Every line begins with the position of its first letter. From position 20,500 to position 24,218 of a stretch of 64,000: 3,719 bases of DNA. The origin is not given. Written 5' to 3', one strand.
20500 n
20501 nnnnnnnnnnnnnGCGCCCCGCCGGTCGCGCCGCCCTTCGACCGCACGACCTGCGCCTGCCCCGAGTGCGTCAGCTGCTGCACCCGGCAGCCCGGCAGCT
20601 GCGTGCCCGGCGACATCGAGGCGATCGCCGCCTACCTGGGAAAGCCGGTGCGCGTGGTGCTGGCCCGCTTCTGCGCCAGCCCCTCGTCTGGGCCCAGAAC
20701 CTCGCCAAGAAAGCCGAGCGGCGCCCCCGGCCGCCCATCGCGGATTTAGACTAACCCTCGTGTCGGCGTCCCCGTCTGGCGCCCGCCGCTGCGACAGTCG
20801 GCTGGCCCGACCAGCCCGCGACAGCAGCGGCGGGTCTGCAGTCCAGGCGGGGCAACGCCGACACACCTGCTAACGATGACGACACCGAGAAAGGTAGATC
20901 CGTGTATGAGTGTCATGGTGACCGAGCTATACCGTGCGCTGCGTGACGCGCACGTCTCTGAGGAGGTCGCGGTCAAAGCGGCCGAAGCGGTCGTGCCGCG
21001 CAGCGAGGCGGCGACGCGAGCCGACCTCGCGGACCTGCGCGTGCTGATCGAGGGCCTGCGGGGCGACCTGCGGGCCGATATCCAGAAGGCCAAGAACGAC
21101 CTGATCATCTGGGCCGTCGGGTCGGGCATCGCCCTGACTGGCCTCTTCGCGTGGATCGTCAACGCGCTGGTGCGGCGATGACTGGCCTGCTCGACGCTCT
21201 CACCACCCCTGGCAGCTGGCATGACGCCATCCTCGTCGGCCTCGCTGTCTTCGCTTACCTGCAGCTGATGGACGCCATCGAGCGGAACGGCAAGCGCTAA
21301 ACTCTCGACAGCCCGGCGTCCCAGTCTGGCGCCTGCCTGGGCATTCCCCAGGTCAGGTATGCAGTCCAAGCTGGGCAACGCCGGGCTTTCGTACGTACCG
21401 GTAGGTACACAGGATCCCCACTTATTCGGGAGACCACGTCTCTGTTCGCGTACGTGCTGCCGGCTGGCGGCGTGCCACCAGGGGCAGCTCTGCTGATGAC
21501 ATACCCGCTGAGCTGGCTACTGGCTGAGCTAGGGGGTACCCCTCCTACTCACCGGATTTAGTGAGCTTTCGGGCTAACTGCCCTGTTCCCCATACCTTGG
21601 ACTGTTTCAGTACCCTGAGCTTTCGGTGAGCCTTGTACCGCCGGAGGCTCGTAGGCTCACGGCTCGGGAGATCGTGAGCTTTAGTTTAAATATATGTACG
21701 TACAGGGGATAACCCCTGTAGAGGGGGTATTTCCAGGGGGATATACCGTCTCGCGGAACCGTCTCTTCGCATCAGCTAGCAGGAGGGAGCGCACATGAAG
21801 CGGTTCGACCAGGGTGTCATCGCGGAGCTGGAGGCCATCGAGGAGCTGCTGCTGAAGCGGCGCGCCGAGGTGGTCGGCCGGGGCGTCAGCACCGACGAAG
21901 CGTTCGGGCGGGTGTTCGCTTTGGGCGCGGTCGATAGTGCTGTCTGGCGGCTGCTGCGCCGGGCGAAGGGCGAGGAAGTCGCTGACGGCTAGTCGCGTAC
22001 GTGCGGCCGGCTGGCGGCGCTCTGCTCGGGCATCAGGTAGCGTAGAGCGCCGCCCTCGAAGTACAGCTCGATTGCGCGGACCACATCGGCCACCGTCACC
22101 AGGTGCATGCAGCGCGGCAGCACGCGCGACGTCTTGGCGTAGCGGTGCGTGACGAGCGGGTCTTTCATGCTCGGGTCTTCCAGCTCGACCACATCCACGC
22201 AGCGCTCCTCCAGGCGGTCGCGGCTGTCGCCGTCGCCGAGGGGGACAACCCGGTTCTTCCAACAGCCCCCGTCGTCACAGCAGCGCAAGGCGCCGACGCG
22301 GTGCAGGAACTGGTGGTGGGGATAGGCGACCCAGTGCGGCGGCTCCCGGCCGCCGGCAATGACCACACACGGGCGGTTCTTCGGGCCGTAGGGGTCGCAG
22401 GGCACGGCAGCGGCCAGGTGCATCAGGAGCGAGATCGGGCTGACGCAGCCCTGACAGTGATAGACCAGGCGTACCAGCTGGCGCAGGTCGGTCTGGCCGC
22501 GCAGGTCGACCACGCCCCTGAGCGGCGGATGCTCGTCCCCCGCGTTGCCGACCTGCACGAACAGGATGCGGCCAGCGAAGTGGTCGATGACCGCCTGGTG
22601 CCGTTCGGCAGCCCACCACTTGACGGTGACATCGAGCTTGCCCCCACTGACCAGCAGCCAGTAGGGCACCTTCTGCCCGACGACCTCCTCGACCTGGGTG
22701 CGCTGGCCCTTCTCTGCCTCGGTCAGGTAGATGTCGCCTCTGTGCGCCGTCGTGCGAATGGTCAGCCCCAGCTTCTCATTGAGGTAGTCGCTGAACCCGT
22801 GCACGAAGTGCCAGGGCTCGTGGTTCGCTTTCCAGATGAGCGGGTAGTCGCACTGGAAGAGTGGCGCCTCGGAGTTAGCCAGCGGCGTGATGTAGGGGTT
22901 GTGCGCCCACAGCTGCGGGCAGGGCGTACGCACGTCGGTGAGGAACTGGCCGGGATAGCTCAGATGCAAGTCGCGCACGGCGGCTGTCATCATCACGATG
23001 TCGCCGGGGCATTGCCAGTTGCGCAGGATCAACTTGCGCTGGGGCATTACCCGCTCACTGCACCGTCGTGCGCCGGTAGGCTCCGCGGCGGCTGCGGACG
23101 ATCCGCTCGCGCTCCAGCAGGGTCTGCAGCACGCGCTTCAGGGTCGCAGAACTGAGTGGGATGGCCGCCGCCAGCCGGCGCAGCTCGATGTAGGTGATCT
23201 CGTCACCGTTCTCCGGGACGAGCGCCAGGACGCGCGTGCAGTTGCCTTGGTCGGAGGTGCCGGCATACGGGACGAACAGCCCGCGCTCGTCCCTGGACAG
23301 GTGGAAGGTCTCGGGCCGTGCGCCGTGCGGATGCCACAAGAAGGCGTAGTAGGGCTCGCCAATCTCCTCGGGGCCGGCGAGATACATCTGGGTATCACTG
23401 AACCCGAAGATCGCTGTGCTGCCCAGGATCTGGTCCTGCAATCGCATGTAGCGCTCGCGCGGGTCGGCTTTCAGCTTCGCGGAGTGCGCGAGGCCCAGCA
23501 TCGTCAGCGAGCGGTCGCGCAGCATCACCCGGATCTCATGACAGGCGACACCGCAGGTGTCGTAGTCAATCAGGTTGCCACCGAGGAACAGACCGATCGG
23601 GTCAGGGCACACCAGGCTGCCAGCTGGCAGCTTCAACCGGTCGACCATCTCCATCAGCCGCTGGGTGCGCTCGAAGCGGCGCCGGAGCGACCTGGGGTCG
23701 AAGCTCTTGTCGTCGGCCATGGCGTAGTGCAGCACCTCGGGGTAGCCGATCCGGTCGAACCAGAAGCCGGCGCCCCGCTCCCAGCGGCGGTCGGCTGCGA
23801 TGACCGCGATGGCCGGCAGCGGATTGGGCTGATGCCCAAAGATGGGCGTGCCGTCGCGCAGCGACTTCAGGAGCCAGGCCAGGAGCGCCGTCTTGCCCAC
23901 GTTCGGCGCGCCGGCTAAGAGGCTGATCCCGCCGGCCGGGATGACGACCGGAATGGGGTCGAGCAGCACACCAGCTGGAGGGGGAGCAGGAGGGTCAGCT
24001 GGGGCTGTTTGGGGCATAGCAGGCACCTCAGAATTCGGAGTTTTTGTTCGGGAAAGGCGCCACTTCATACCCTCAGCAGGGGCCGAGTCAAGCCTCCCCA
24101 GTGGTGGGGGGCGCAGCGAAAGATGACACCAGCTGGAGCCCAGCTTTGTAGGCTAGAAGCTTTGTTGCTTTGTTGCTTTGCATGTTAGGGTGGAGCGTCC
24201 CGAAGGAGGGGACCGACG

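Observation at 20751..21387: Two copies of a long irregular hairpin element with compensatory base changes, bracketing a two-gene cassette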

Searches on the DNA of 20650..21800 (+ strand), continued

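Call 69: search_dna_similar(query=window:21295-21395:+, collection=phages, mode=distant, max_evalue=1)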
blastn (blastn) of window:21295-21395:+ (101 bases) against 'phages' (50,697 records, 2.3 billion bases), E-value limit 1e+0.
Records with a match: 4; places in all: 4; records where one place covers at least 80% of the query: 0.
Best place of each record, by identity: 95-99% 1; 90-95% 3.
By first word of the organism name: Streptomyces 3; Bacteriophage 1.
By host as written in the record: Streptomyces coelicolor 3; - 1.
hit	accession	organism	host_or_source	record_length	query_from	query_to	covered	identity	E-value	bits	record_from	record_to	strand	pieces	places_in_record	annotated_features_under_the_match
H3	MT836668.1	Bacteriophage sp.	human fecal samples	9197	67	93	27%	92.6%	9e-1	37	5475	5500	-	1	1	record has no annotation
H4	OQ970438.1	Streptomyces phage Vanseggelen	Streptomyces coelicolor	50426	11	36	26%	96.2%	2e-2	44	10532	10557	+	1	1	tail length tape measure protein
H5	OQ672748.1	Streptomyces phage phiScoe44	Streptomyces coelicolor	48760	11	35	25%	92.0%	9e-1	37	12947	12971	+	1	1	tape measure protein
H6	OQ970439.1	Streptomyces phage Verabelle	Streptomyces coelicolor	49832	11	35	25%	92.0%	9e-1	37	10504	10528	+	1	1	tail length tape measure protein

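Call 70: search_dna_similar(query=window:21295-21395:+, collection=plasmids, mode=distant, max_evalue=1)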
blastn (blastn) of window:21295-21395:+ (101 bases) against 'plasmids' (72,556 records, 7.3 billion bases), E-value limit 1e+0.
Records with a match: 5; places in all: 5; records where one place covers at least 80% of the query: 0.
Best place of each record, by identity: 95-99% 4; 90-95% 1.
By first word of the organism name: Klebsiella 3; Skermanella 2.
By predicted mobility (MOB-suite, as given by PLSDB): non-mobilizable 5.
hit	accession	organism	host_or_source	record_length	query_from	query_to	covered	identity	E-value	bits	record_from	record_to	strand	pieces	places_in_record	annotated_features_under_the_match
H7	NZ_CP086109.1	Skermanella mucosa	single cell,crude oil contaminated ...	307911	70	95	26%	92.3%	8e-1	39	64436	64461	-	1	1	PQQ-binding-like beta-propeller repeat protein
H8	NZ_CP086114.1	Skermanella rosea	single cell,hydrocarbon-contaminated ...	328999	70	93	24%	95.8%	8e-1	40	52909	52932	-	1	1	PQQ-binding-like beta-propeller repeat protein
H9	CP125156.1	Klebsiella pneumoniae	-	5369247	27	50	24%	95.8%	8e-1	40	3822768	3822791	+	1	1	none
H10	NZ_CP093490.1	Klebsiella pneumoniae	Homo sapiens,Isolated from blood of a ...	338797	27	50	24%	95.8%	8e-1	40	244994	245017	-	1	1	HAMP domain-containing sensor histidine kinase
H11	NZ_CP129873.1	Klebsiella pneumoniae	Homo sapiens,whole organism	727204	27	50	24%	95.8%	8e-1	40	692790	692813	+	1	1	HAMP domain-containing sensor histidine kinase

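Call 75: search_with_rna_model(model_id=R1, source=L152, filters=off, max_evalue=1, show_alignments=2)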
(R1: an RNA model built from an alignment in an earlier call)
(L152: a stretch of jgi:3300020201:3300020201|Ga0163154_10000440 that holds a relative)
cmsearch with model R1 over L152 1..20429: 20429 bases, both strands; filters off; matches with E-value up to 1: 5.
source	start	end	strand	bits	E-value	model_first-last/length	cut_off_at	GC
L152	7775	7836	+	10.7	0.38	1-120/120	no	0.58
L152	6142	6179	-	10.3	0.47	1-120/120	no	0.58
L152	14163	14218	+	9.6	0.7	1-120/120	no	0.52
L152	14766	14796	-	9.3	0.81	1-120/120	no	0.45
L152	6132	6167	+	9.2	0.86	1-120/120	no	0.5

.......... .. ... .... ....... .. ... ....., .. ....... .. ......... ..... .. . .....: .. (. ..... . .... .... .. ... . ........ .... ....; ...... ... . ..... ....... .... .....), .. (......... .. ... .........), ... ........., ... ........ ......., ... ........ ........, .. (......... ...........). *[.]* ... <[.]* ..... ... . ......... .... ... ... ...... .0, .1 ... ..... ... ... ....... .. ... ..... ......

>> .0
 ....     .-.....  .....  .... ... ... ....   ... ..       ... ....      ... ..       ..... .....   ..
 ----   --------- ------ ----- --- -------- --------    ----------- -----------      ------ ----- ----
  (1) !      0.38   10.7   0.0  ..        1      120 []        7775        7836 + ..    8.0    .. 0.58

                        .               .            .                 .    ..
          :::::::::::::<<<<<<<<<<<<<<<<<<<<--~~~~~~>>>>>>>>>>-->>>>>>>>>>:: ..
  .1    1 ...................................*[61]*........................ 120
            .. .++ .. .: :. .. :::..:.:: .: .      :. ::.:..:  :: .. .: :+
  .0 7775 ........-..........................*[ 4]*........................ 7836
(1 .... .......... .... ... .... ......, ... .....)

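Call 88: search_with_rna_model(model_id=R1, sources=[L154, L155], filters=off, max_evalue=0.5, show_alignments=2)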
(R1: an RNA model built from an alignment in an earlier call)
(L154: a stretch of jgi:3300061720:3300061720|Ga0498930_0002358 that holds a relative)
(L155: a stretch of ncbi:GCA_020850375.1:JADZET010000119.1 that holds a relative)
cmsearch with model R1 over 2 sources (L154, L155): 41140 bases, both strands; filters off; matches with E-value up to 0.5: 2.
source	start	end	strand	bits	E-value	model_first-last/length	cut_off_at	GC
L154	18838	18894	+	14.9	0.065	1-120/120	no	0.61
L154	11881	11987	-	14.3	0.094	1-120/120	no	0.34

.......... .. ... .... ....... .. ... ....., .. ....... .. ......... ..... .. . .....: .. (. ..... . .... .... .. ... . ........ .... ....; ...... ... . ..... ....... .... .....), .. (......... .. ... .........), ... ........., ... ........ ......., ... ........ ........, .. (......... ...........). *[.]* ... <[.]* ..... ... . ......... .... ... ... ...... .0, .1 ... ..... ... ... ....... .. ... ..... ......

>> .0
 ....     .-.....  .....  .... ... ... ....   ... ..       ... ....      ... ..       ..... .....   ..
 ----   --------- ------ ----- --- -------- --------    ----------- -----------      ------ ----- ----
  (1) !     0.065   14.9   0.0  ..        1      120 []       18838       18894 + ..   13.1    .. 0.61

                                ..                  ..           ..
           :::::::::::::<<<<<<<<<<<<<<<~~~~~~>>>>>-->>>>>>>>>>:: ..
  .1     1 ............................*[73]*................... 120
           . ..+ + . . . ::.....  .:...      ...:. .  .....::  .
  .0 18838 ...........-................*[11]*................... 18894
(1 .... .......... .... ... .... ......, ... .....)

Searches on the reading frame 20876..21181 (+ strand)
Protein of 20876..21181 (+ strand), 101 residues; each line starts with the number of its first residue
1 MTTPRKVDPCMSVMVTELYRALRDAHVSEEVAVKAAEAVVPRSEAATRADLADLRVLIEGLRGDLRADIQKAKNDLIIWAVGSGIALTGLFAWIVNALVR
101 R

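Call 12: search_protein_families(library=pfam, proteins=[window:20876-21181:+], max_evalue=0.01)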
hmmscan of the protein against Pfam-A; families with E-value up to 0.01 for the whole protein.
window:20876-21181:+ (101 aa): 0 families

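Call 13: search_protein_families(library=phrogs, proteins=[window:20876-21181:+], max_evalue=0.01)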
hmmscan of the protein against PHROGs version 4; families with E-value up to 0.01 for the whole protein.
window:20876-21181:+ (101 aa): 1 family
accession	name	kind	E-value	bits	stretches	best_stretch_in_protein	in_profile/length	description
phrog_17872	-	unknown function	0.00092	20.7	1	34-92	26-91/100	-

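Call 26: find_homologous_proteins(query=window:20876-21181:+)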
Query window:20876-21181:+ (101 aa): 2 proteins with E <= 0.001 among 24 candidates.
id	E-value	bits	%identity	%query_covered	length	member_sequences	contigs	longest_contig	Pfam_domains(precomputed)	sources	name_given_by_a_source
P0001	4.6e-48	179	100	90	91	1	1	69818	-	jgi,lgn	-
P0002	1.6e-27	113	69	90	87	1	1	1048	-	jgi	-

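Call 27: find_encoding_contigs(protein=P0001, flank=3000)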
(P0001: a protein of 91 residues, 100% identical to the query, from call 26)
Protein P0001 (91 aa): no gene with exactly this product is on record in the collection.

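Call 28: find_encoding_contigs(protein=P0002, flank=3000)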
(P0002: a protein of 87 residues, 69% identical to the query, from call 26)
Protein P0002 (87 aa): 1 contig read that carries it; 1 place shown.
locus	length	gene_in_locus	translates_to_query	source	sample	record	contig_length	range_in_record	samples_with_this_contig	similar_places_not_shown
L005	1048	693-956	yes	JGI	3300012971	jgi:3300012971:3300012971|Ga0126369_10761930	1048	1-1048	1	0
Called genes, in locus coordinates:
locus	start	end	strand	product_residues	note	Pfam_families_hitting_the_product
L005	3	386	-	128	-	?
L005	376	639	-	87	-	-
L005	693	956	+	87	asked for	-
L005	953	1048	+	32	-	?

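Call 64: search_protein_families(library=pfam, proteins=[window:20906-21181:+], max_evalue=5)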
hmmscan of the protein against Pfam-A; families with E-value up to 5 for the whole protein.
window:20906-21181:+ (91 aa): 1 family
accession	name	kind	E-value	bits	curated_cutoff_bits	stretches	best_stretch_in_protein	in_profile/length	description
PF19522.4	DUF6052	-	0.13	13.1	25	1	25-50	26-51/61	Family of unknown function (DUF6052)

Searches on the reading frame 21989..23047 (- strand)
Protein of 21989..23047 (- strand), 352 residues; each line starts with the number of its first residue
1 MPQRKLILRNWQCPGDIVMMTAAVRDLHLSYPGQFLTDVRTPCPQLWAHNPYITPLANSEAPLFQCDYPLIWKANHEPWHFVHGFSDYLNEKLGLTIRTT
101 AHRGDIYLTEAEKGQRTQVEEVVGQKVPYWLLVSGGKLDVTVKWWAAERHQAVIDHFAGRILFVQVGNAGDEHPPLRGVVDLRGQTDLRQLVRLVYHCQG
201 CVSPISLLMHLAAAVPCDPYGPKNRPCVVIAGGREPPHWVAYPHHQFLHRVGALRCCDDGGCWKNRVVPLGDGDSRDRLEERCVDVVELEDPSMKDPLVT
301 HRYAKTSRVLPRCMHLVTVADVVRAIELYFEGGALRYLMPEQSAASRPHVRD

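Call 12: search_protein_families(library=pfam, proteins=[window:21989-23047:-], max_evalue=0.01)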
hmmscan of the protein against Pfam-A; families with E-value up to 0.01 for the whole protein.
window:21989-23047:- (352 aa): 1 family
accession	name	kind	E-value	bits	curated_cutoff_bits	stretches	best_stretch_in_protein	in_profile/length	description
PF01075.23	Glyco_transf_9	-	5.1e-05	23.2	22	1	179-215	165-201/247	Glycosyltransferase family 9 (heptosyltransferase)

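Call 13: search_protein_families(library=phrogs, proteins=[window:21989-23047:-], max_evalue=0.01)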
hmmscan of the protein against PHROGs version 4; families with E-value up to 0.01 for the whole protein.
window:21989-23047:- (352 aa): 0 families

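Call 20: find_encoding_contigs(protein=window:21989-23047:-, flank=10000, max_places=10)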
Protein window:21989-23047:- (352 aa): 2 contigs read that carry it; 1 place shown.
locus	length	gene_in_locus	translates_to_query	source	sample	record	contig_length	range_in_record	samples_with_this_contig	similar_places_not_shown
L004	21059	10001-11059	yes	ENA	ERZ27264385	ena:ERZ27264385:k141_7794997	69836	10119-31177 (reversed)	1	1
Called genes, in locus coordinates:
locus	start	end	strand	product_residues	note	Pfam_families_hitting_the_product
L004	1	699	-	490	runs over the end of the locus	PF02689:Herpes_Helicase (faint), PF05970:PIF1, PF13245:AAA_19 (faint), PF13604:AAA_30 (weak), PF01443:Viral_helicase1 (faint), PF13604:AAA_30 (weak), PF13538:UvrD_C_2 (weak)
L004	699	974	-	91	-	PF00313:CSD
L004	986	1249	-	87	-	-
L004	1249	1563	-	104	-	-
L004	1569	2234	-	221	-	-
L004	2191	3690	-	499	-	-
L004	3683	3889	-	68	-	-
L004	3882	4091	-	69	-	-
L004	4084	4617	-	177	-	-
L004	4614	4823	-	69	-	-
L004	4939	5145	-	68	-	-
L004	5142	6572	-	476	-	-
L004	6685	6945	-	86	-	PF13560:HTH_31, PF13443:HTH_26 (weak), PF01381:HTH_3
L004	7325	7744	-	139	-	-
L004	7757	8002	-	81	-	-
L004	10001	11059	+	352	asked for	-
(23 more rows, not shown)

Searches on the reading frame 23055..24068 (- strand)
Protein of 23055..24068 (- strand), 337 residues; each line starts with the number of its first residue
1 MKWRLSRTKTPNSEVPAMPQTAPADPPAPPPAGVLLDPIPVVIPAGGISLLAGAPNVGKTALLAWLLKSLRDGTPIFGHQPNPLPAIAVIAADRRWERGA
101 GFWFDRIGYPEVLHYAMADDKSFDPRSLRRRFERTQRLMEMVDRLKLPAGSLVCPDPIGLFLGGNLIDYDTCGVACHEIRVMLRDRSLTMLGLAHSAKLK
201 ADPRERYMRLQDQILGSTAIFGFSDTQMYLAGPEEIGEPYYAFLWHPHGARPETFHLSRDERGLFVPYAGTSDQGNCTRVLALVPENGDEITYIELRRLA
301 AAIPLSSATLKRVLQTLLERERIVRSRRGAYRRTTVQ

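Call 12: search_protein_families(library=pfam, proteins=[window:23055-24068:-], max_evalue=0.01)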
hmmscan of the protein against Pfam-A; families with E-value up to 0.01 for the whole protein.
window:23055-24068:- (337 aa): 1 family
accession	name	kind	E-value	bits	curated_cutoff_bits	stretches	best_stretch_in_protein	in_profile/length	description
PF13481.12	AAA_25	-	1.2e-08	35.3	27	1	39-199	26-193/195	AAA domain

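Call 13: search_protein_families(library=phrogs, proteins=[window:23055-24068:-], max_evalue=0.01)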
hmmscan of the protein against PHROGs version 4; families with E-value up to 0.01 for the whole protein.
window:23055-24068:- (337 aa): 1 family
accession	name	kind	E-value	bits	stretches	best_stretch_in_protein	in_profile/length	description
phrog_3123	-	unknown function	1.9e-08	34.3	1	133-236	444-542/583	-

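Call 33: find_related_loci(query=window:23055-24068:-, collection=viral_contigs, flank=10000)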
Query window:23055-24068:- (337 aa) in viral_contigs; peptide patterns used: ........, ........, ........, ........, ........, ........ (x = any residue, [..] = any of these).
6 stretches matched a pattern, but none encodes a relative of the query by tblastn (E <= 1e-3).
